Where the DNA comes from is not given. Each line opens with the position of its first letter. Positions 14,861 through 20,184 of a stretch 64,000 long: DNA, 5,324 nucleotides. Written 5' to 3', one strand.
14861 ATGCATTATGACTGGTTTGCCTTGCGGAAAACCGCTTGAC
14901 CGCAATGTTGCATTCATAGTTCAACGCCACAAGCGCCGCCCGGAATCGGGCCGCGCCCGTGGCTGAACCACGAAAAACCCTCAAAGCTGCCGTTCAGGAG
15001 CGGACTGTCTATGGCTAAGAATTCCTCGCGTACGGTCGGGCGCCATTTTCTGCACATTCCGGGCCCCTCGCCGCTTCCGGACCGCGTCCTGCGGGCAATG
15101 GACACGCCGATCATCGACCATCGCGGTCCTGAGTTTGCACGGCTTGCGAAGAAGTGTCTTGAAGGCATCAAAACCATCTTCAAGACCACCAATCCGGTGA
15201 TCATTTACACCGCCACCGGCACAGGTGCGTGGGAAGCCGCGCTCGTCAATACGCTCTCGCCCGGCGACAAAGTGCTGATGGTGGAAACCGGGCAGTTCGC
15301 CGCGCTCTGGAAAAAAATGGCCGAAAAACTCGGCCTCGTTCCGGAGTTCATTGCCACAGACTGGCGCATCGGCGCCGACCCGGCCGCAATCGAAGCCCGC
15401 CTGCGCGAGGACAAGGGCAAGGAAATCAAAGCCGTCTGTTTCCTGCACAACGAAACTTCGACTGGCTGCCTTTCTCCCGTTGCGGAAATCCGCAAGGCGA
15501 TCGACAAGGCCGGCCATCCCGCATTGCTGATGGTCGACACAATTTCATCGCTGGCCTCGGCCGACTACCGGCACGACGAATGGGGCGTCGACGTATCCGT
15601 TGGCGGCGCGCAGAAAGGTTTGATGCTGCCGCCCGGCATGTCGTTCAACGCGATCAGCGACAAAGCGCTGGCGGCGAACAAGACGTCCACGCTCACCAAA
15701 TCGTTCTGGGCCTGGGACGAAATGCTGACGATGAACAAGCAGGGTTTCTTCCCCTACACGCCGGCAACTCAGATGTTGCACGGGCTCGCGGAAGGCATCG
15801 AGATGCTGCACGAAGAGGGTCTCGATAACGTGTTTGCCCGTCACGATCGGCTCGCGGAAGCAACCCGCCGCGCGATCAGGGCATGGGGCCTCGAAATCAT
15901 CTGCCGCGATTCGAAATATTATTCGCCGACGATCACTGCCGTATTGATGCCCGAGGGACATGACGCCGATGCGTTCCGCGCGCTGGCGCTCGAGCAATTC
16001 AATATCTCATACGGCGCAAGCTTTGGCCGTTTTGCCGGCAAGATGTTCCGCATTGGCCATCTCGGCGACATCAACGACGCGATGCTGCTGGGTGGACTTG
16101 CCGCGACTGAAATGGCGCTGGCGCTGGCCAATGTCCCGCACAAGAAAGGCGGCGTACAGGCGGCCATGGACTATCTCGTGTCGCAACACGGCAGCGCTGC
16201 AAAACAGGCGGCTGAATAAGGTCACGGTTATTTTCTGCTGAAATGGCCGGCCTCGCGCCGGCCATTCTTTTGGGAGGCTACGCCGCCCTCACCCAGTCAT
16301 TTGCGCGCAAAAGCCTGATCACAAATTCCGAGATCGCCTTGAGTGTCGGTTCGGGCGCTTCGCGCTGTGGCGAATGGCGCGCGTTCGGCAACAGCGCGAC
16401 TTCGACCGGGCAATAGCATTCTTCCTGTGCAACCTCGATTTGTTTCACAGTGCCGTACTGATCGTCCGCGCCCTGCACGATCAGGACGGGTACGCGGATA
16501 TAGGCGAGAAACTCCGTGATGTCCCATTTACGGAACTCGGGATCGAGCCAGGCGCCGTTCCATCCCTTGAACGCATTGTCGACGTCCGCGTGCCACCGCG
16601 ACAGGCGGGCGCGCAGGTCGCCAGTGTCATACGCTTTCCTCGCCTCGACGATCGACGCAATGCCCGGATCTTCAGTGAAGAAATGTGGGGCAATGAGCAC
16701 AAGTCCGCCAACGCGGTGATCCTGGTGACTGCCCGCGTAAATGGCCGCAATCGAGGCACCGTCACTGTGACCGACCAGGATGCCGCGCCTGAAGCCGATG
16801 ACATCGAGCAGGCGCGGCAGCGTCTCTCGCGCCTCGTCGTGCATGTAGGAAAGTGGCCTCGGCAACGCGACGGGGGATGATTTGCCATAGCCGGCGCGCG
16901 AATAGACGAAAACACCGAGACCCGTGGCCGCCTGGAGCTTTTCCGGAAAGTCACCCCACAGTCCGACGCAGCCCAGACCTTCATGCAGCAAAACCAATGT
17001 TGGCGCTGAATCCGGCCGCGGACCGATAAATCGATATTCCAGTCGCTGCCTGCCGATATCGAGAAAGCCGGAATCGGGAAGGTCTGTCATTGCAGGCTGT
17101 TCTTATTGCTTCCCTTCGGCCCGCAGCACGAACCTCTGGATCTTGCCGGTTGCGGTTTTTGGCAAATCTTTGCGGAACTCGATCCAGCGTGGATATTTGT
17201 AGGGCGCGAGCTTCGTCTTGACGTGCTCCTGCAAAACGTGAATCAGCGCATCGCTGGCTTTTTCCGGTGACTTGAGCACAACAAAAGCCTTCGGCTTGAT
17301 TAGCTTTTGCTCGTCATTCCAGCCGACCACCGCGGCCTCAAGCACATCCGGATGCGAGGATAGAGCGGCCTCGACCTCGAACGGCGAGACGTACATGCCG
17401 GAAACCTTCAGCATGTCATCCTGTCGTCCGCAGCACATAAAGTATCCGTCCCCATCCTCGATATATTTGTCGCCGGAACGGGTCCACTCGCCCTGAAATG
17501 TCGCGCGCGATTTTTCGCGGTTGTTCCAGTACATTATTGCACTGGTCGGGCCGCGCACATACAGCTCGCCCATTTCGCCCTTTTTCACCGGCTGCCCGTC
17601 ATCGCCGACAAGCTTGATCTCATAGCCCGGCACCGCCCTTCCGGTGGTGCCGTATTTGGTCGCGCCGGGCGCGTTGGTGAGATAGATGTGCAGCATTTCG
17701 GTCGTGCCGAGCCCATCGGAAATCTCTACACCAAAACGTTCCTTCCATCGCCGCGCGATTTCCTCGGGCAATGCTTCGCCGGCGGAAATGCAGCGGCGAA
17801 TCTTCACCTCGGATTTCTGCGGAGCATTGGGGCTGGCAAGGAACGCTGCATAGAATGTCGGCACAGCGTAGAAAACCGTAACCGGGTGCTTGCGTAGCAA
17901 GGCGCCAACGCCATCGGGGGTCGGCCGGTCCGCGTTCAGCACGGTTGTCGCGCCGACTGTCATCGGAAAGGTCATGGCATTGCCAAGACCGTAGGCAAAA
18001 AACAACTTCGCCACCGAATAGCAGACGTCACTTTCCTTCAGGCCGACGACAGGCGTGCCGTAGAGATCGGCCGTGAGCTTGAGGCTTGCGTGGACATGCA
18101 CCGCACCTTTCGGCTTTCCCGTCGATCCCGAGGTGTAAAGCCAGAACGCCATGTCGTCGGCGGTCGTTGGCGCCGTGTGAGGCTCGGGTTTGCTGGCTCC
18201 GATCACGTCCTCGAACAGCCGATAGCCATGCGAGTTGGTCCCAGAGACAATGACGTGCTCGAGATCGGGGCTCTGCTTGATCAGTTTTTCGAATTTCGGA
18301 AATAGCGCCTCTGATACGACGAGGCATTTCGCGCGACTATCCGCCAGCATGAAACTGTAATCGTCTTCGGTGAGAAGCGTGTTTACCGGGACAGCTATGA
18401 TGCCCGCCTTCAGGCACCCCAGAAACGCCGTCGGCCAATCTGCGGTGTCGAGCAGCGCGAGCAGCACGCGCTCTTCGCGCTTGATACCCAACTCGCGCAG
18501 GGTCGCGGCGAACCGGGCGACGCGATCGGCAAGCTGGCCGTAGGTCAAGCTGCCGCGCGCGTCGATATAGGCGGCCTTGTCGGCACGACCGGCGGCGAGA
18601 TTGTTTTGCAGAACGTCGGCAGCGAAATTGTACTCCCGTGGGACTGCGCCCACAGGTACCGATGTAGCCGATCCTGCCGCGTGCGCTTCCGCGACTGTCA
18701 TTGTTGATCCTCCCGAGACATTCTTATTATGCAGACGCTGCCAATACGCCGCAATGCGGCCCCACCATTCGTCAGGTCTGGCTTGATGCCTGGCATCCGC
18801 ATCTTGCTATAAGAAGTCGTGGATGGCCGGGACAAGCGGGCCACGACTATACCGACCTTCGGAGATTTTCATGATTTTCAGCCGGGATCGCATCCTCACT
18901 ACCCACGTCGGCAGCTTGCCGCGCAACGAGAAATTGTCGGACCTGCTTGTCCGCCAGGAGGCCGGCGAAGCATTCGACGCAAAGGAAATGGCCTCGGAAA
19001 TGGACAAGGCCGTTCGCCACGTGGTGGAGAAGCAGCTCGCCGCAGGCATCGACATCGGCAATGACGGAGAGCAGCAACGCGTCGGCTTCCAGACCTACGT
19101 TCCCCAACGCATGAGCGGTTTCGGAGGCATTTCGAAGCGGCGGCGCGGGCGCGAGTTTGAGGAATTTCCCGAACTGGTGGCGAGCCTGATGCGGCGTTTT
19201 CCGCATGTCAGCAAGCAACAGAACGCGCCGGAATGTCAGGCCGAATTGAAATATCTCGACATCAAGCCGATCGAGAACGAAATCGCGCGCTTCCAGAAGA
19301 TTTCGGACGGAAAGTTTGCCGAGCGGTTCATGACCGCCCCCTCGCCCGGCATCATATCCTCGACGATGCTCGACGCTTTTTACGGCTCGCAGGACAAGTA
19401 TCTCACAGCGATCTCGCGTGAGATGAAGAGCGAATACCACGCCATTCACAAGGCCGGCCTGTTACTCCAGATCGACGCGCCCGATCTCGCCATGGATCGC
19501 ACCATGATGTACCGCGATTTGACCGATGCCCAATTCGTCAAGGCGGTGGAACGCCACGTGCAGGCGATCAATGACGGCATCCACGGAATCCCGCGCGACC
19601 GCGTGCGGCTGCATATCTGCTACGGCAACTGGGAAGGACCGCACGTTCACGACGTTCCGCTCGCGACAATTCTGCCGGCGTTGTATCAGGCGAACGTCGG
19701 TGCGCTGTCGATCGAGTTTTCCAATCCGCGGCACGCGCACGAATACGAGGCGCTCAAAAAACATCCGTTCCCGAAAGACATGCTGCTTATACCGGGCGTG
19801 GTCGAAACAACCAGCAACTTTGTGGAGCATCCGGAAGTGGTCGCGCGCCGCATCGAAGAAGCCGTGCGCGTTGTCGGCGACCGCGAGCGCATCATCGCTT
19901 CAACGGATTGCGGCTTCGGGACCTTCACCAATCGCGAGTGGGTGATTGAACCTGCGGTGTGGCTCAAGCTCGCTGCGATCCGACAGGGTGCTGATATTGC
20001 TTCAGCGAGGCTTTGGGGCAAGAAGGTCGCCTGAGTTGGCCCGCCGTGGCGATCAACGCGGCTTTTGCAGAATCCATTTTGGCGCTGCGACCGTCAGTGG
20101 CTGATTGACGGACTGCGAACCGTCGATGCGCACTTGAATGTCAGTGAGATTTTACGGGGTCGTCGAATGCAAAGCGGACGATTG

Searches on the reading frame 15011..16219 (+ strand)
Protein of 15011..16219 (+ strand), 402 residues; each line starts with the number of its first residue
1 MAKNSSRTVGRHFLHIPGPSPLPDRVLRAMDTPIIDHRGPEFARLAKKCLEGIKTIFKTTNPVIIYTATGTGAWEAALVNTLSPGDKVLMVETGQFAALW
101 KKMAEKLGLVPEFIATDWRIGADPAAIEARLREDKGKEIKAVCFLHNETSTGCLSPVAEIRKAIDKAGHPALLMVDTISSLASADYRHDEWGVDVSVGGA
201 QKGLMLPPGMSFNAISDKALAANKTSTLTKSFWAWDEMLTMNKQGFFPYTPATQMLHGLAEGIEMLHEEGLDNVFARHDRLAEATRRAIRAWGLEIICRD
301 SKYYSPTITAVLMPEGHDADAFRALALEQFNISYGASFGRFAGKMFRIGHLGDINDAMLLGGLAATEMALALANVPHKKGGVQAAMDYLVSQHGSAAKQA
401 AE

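Call 50: search_protein_families(library=ncbifam, proteins=[window:15011-16219:+], max_evalue=1e-10)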
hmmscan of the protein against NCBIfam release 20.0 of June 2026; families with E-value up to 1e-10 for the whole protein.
window:15011-16219:+ (402 aa): 5 families
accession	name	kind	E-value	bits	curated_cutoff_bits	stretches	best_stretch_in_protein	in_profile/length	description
NF045640.1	AspGlyoxATaseBhcA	equivalog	8.9e-137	456.2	650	1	14-400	7-395/395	L-aspartate--glyoxylate aminotransferase BhcA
NF046070.1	PyrdoxPyrvTramin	equivalog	3.2e-53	180.9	600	1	18-356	12-349/369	pyridoxamine--pyruvate transaminase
TIGR03301.1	PhnW-AepZ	equivalog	1.2e-43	149.9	360.8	1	14-357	2-342/355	2-aminoethylphosphonate aminotransferase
NF010006.0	PRK13479.1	equivalog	9.2e-32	110.6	296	1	16-374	10-365/369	2-aminoethylphosphonate--pyruvate transaminase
TIGR02326.1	transamin_PhnW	equivalog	5.2e-29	101.5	400.8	1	41-365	32-355/363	2-aminoethylphosphonate--pyruvate transaminase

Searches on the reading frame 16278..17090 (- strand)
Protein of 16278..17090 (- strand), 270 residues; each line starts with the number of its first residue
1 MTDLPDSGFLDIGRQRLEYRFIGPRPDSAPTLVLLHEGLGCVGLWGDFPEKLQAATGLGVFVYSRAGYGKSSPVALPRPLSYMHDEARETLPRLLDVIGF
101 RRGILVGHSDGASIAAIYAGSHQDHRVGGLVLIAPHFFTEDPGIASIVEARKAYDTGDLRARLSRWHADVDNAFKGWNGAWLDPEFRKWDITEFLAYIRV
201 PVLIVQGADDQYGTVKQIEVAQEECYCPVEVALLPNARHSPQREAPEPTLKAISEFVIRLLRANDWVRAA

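Call 86: search_protein_families(library=pfam, proteins=[window:16278-17090:-], max_evalue=0.0001)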
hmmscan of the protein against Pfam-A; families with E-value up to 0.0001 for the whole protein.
window:16278-17090:- (270 aa): 3 families
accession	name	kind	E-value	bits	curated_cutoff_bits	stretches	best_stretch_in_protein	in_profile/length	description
PF00561.26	Abhydrolase_1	-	1.2e-15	58.3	25.8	1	30-139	1-111/245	alpha/beta hydrolase fold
PF12697.13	Abhydrolase_6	-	3.3e-14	54.5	26.3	1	32-250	1-215/217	Alpha/beta hydrolase family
PF12146.15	Hydrolase_4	-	1.6e-10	41.1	27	1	42-141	17-115/239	Serine aminopeptidase, S33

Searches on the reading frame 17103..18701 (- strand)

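Call 50: search_protein_families(library=ncbifam, proteins=[window:17103-18701:-], max_evalue=1e-10)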
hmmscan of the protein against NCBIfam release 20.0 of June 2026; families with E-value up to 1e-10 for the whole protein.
window:17103-18701:- (532 aa): 99 families (the best 25 are shown)
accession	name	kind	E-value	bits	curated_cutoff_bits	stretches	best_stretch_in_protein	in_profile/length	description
TIGR02262.1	benz_CoA_lig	subfamily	1.1e-231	769.9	375.25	1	22-528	1-507/508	benzoate-CoA ligase family protein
NF004837.0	PRK06187.1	subfamily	7.4e-113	377.6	476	1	28-530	11-522/531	long-chain-fatty-acid--CoA ligase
NF053567.1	HBDA_AROS1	equivalog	8.1e-106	354.4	1000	1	24-528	12-517/523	3-hydroxybenzoate--CoA ligase HbdA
NF047394.1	AcylCoAsynMbcS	equivalog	1.5e-92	310.9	850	1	47-529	37-519/525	acyl-CoA synthetase MbcS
NF003313.0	PRK04319.1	equivalog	2.6e-87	293.4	729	1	25-529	44-560/574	acetate--CoA ligase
NF006181.0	PRK08314.1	subfamily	7e-84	282.1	705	2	161-526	184-550/563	long-chain-fatty-acid--CoA ligase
NF006182.0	PRK08316.1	subfamily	1.8e-83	280.8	663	1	36-529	21-516/523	fatty acyl-CoA synthetase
NF004716.0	PRK06060.1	equivalog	3.2e-76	257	1228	1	22-529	2-489/705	p-hydroxybenzoic acid--AMP ligase FadD22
NF004808.0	PRK06155.1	equivalog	2.6e-75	253.7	722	1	16-530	12-522/542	ATP-dependent acyl-CoA ligase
NF004114.0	PRK05605.1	equivalog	8e-74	248.9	766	1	168-527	207-566/575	long-chain-fatty-acid--CoA ligase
TIGR03098.1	ligase_PEP_1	hypoth_equivalog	1.5e-73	248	592.35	1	33-529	7-517/517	acyl-CoA ligase (AMP-forming), exosortase A system-associated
NF005307.0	PRK06839.1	equivalog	2e-73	247.8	748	1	39-526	15-489/496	o-succinylbenzoate--CoA ligase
NF005463.0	PRK07059.1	subfamily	2.7e-73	247.3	869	2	175-529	197-555/557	long-chain-fatty-acid--CoA ligase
NF006523.0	PRK08974.1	equivalog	2.3e-71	240.6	884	2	180-530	204-553/561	long-chain-fatty-acid--CoA ligase FadD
NF005702.0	PRK07514.1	subfamily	3.8e-71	240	558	1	29-529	7-499/506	malonyl-CoA synthase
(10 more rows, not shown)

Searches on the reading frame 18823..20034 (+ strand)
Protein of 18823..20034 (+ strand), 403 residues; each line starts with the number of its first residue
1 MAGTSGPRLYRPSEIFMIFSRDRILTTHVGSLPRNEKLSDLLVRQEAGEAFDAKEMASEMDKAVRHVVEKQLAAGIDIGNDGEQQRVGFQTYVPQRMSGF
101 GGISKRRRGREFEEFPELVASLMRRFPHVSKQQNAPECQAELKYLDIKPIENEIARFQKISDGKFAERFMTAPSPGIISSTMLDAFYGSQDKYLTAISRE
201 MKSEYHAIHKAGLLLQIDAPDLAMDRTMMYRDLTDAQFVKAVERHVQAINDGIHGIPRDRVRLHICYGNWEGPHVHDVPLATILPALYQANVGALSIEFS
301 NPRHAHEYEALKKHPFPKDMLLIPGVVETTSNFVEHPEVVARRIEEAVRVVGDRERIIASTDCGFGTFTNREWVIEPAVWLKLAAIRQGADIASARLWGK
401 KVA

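Call 82: search_protein_families(library=pfam, proteins=[window:18823-20034:+], max_evalue=0.00001)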
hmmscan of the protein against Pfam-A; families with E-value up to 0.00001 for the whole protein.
window:18823-20034:+ (403 aa): 1 family
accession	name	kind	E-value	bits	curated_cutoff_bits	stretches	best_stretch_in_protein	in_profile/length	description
PF01717.24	Meth_synt_2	-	1e-17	64.8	21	1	190-372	145-310/324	Cobalamin-independent synthase, Catalytic domain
